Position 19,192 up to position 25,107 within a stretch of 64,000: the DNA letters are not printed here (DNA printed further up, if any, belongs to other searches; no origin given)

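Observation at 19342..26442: Two-gene surface module: dockerin-bearing M60-like metalloprotease next to a membrane-anchored cohesin-like protein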

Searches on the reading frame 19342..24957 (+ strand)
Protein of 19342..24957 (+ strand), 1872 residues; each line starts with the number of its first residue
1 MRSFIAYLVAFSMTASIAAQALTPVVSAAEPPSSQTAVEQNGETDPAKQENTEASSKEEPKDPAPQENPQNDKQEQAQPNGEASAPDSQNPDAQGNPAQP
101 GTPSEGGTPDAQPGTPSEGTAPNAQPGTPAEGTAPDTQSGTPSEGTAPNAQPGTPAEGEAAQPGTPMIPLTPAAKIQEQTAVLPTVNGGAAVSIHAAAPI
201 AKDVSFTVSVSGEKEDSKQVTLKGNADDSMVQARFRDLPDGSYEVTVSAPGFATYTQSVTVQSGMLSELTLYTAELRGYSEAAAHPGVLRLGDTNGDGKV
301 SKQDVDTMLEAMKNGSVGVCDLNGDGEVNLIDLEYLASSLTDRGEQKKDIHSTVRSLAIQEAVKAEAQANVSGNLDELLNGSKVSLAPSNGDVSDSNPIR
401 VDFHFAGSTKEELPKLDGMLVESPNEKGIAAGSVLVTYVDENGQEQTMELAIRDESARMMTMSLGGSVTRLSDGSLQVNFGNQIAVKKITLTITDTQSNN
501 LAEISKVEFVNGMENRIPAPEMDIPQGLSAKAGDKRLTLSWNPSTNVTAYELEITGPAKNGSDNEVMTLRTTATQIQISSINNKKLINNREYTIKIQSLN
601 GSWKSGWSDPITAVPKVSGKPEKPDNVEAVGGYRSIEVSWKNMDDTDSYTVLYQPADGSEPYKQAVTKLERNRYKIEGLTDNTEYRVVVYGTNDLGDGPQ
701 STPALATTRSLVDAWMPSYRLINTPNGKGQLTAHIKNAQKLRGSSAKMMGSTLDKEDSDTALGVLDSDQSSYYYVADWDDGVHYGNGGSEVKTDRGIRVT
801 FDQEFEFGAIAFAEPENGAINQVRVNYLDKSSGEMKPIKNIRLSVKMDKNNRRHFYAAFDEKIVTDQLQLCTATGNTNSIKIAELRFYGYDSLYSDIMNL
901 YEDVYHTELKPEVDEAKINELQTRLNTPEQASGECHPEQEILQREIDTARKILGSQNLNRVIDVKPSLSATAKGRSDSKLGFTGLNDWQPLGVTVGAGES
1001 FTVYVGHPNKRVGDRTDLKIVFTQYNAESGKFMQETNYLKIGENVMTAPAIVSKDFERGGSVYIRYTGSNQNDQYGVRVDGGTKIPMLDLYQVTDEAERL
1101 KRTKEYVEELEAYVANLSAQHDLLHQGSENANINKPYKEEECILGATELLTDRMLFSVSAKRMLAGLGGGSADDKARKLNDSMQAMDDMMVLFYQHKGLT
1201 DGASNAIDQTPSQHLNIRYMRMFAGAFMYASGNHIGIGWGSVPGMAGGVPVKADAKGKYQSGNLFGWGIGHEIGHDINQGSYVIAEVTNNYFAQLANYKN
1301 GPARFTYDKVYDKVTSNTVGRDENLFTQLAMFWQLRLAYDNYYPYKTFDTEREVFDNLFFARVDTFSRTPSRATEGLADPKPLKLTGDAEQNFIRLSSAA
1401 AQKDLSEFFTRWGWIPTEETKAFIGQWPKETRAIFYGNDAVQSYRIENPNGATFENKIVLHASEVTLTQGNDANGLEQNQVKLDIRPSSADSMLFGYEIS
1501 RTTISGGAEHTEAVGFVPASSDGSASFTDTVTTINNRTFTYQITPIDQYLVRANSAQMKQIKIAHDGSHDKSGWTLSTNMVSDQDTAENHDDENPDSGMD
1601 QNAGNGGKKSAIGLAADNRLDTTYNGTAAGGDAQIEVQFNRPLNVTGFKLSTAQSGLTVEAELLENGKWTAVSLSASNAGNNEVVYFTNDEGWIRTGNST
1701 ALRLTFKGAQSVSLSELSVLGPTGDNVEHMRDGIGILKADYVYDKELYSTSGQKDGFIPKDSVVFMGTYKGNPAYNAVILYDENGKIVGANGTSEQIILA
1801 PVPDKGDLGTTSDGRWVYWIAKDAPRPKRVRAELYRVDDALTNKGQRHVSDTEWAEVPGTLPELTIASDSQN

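Call 3: search_protein_families(library=pfam, proteins=[window:19342-24957:+], max_evalue=1)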
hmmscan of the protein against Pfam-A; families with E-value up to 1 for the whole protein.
window:19342-24957:+ (1872 aa): 18 families
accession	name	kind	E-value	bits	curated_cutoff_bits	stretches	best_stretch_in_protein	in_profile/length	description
PF00041.27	fn3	-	6e-18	65.3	25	2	623-704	2-81/84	Fibronectin type III domain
PF13402.12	Peptidase_M60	-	4.6e-11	43.2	25.8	1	1257-1413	117-275/275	Peptidase M60, enhancin and enhancin-like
PF13620.12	CarboxypepD_reg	-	1.3e-06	29.1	32.3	1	234-267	41-75/82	Carboxypeptidase regulatory-like domain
PF00404.24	Dockerin_1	-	1.1e-05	25.9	22.9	1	291-338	1-54/57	Dockerin type I domain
PF08308.17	PEGA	-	0.00029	21.1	20.8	1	237-264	31-58/71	PEGA domain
PF16656.11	Pur_ac_phosph_N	-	0.0028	18.6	30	1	633-694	12-83/93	Purple acid Phosphatase, N-terminal domain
PF00630.25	Filamin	-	0.003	18.8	26.9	1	197-262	17-83/93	Filamin/ABP280 repeat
PF00036.39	EF-hand_1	-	0.0066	16.4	25.4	1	290-311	7-28/29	EF hand domain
PF04234.18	CopC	-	0.0084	17.5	23.3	0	192-247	22-74/92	CopC domain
PF13202.12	EF-hand_5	-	0.013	15.3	25.9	1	290-304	6-20/25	EF hand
PF25059.1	FN3_DSCAM-DSCAML_C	-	0.016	16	39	1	647-700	21-73/89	DSCAM/DSCAML C-terminal Fn3-like domain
PF24421.1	Ig_J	-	0.017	15.7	29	1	201-249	38-84/104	Tip attachment protein J, Ig-like domain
PF00659.24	POLO_box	-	0.019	15.4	23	0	470-482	8-19/61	POLO box duplicated region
PF13405.12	EF-hand_6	-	0.028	14.6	25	0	291-311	8-28/30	EF-hand domain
PF13715.12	CarbopepD_reg_2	-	0.051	14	32.2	1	235-270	38-73/88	CarboxypepD_reg-like domain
PF00754.31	F5_F8_type_C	-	0.2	12.2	28.2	1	1614-1683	16-79/127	F5/8 type C domain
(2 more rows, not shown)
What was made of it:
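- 19342..24960 (+): ORF1: 1872-aa secreted multidomain M60-like (ZmpB-type) glycoprotease with an internal dockerin. Pfam domains (call 3).
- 19909..20187 (+): Ig-like beta-sandwich (CarboxypepD_reg/PEGA-like) preceding the dockerin. Pfam PF13620 (1.3e-06) and PEGA (2.9e-04), partial matches at aa 234-267 (call 3).
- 20203..20367 (+): Type I dockerin (aa 288-342): two Ca-loop repeats, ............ and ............, each followed by a helix. PF00404 25.9 bits against a cut-off of 22.9 (call 3).
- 20914..21465 (+): Two FN3 domains (aa ~525-708). PF00041, 2 stretches, E 6e-18 (call 3).
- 23110..24006 (+): M60-like catalytic domain and following domain (aa 1257-1555). HEIGH is at 23152-23166 and the third zinc ligand E1286 at 23197-23199. 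PF13402 43.2 bits against a cut-off of 25.8 (call 3).
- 24181..24390 (+): Weak F5/8 type C (CBM32-like) module. PF00754 E 0.2, below the cut-off in the window (call 3).
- On Type I dockerin (PF00404): 25.9 bits against a cut-off of 22.9, aa 291-338 (call 3).
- On M60-like peptidase (PF13402): 43.2 bits against a cut-off of 25.8 (call 3).
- Checked: Pfam (call 3) gives fn3 x2 (E 6e-18), Peptidase_M60 at 43.2 bits (cut-off 25.8; aa 1257-1413) and Dockerin_1 at 25.9 bits (cut-off 22.9; aa 291-338).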

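Call 4: search_protein_families(library=ncbifam, proteins=[window:19342-24957:+], max_evalue=1)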
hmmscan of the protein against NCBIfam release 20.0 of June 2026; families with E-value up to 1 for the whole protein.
window:19342-24957:+ (1872 aa): 1 family
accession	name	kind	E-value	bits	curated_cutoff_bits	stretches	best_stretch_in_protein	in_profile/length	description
TIGR00585.2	mutl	equivalog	0.29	9.9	180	0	47-198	331-468/555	DNA mismatch repair endonuclease MutL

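Call 7: search_solved_structures(query=window:19342-24957:+, max_evalue=0.01)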
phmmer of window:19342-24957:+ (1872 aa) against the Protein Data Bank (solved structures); distinct sequences matched with E-value up to 0.01: 36.
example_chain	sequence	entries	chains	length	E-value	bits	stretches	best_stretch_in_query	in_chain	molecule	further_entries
7jfs_A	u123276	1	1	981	1.2e-20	75.8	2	876-1112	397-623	F5/8 type C domain protein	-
5kdj_B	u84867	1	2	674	1.7e-18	68.7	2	1265-1555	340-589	F5/8 type C domain protein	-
5kdn_A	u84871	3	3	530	7.4e-17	63.2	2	1265-1549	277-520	F5/8 type C domain protein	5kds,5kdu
7js4_A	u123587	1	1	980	4.6e-16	60.6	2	1265-1555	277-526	F5/8 type C domain protein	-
6xsx_A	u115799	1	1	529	1e-12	49.5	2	1262-1505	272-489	ZmpA Glycopeptidase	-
6xsz_A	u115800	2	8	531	9.5e-11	43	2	1262-1454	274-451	ZmpC Glycopeptidase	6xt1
6tpw_A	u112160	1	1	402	4e-09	37.6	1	646-708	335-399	Receptor-type tyrosine-protein phosphatase F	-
4yh7_A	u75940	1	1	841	6.1e-09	37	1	610-710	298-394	Receptor-type tyrosine-protein phosphatase delta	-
4pbx_A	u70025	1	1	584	1.2e-07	32.7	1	609-710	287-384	Receptor-type tyrosine-protein phosphatase S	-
3r8q_A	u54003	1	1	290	1.8e-06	28.8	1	512-727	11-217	Fibronectin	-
4yfe_A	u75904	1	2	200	4.4e-06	27.5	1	632-711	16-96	Receptor-type tyrosine-protein phosphatase delta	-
4yfg_B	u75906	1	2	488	6e-06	27.1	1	610-710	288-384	Receptor-type tyrosine-protein phosphatase delta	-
4yfd_A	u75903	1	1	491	6.1e-06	27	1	610-710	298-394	Receptor-type tyrosine-protein phosphatase delta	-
1fnh_A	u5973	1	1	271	1.4e-05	25.9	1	536-727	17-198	PROTEIN (FIBRONECTIN)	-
2edx_A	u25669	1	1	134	1.5e-05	25.8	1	605-714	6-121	Protein tyrosine phosphatase, receptor type, F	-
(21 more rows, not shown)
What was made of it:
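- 19342..24960 (+): PDB sequence hits to C. perfringens Zmp O-glycopeptidases (call 7).
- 21967..22677 (+): Region homologous to the pre-catalytic part of C. perfringens ZmpB (aa 876-1112). phmmer against PDB, 7jfs_A residues 397-623, E 1.2e-20 (call 7).
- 23110..24006 (+): 5kdj/5kdn/6xsx/6xsz matches (call 7).
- On M60-like peptidase (PF13402): Homology to solved ZmpA, ZmpB, ZmpC and BcM60C O-glycopeptidases (call 7).
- Closest known: Clostridium perfringens non-cellulosomal cohesin. Same: The ORF1 catalytic domain is closest to C. perfringens ZmpA, ZmpB and ZmpC (call 7).
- Checked: PDB sequence hits are the C. perfringens O-glycopeptidases ZmpB, ZmpA and ZmpC (5kdj 1.7e-18, 7jfs 1.2e-20; call 7).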

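Call 46: find_related_loci(query=A6, collection=genome_contigs, flank=10000)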
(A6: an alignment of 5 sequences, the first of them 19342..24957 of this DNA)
Query A6 (1872 aa) in genome_contigs; peptide patterns used: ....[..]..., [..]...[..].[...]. (x = any residue, [..] = any of these).
368 stretches matched a pattern; 278 encode a relative of the query (tblastn E <= 1e-3); the best 80 are kept; 80 distinct loci.
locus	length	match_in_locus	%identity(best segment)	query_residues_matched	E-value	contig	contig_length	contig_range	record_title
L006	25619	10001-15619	54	1-1869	0e+0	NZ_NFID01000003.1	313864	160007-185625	Gemmiger sp. An50 An50_contig_3, whole genome shotgun sequence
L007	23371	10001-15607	58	1-1869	0e+0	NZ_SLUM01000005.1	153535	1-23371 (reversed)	Allofournierella massiliensis strain DSM 100451 Ga0244722_105, whole genome shotgun sequence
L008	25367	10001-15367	52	77-1866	0e+0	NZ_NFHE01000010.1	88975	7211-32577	Pseudoflavonifractor sp. An85 An85_contig_10, whole genome shotgun sequence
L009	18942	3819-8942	62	188-1872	0e+0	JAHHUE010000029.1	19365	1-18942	MAG: Oscillospiraceae bacterium isolate MAG100 MAG100_29, whole genome shotgun sequence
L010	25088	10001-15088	56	193-1869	0e+0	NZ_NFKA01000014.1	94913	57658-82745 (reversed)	Gemmiger sp. An194 An194_contig_14, whole genome shotgun sequence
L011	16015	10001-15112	57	187-1866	0e+0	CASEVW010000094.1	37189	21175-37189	uncultured Oscillospiraceae bacterium isolate SI.A56.metabat-bins.126 genome assembly, contig: SI.A56.metabat-bins.126.f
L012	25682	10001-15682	48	1-1870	0e+0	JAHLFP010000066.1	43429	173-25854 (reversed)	MAG: Candidatus Allofournierella pullistercoris isolate B5_2728 B5M64__C165242_L43429, whole genome shotgun sequence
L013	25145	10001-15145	57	175-1869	0e+0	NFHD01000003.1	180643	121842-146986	Gemmiger sp. An87 An87_contig_3, whole genome shotgun sequence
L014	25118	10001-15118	54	184-1871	0e+0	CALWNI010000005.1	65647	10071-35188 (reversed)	MAG: uncultured Fournierella sp. isolate BRZ_LM__bin3 genome assembly, contig: BRZ_LM__NODE_773_length_65647_cov_7.42267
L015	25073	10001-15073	44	139-1870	0e+0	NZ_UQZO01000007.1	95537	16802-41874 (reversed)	Uncultured Subdoligranulum sp. isolate UMGS795, whole genome shotgun sequence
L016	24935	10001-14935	45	192-1866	0e+0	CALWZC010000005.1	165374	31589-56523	MAG: uncultured Anaerofilum sp. isolate BRZ_EA__bin79 genome assembly, contig: BRZ_EA__NODE_105_length_165374_cov_9.3077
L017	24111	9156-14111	45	177-1870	0e+0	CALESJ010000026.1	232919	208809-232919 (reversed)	MAG TPA_asm: uncultured Faecalibacterium sp. isolate ERR318707_bin.9_CONCOCT_v1.1_MAG genome assembly, contig: ERZ176457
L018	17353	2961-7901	44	183-1870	0e+0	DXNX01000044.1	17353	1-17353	MAG TPA_asm: Oscillospiraceae bacterium isolate HRGM_Genome_1307 HRGM_Genome_1307_44, whole genome shotgun sequence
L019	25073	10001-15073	44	143-1870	0e+0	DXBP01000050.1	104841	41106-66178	MAG TPA_asm: Candidatus Gemmiger excrementigallinarum isolate ChiSxjej1B13-11774 ChiSxjej1B13M5__C286442_L104841_SAMN080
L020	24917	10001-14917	43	189-1866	0e+0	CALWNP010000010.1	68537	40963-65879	MAG: uncultured Gemmiger sp. isolate BRZ_II__bin19 genome assembly, contig: BRZ_II__NODE_565_length_68537_cov_9.253666,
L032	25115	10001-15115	42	121-1872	0e+0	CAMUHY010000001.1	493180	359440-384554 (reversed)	MAG TPA_asm: uncultured Eubacterium sp. isolate SRR14038234_bin.83_metawrap_v1.3_MAG genome assembly, contig: NODE.1_len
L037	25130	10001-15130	42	188-1872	0e+0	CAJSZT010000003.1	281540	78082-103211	Lachnospiraceae bacterium isolate 4.CH94.Fmh genome assembly, contig: MGBC000001.3, whole genome shotgun sequence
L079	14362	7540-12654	41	121-1872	0e+0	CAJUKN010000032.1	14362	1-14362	MAG TPA_asm: uncultured Lachnospira sp. isolate MGBC143173 genome assembly, contig: MGBC143173.32, whole genome shotgun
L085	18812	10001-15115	42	121-1872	0e+0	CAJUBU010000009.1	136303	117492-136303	MAG TPA_asm: uncultured Lachnospira sp. isolate MGBC129270 genome assembly, contig: MGBC129270.9, whole genome shotgun s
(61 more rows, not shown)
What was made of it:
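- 19342..24960 (+): Full-length orthologues at 40-62% identity among 278 reference-genome matches (call 46).
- Tried and rejected: I seeded with the M60 protein instead (call 46).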
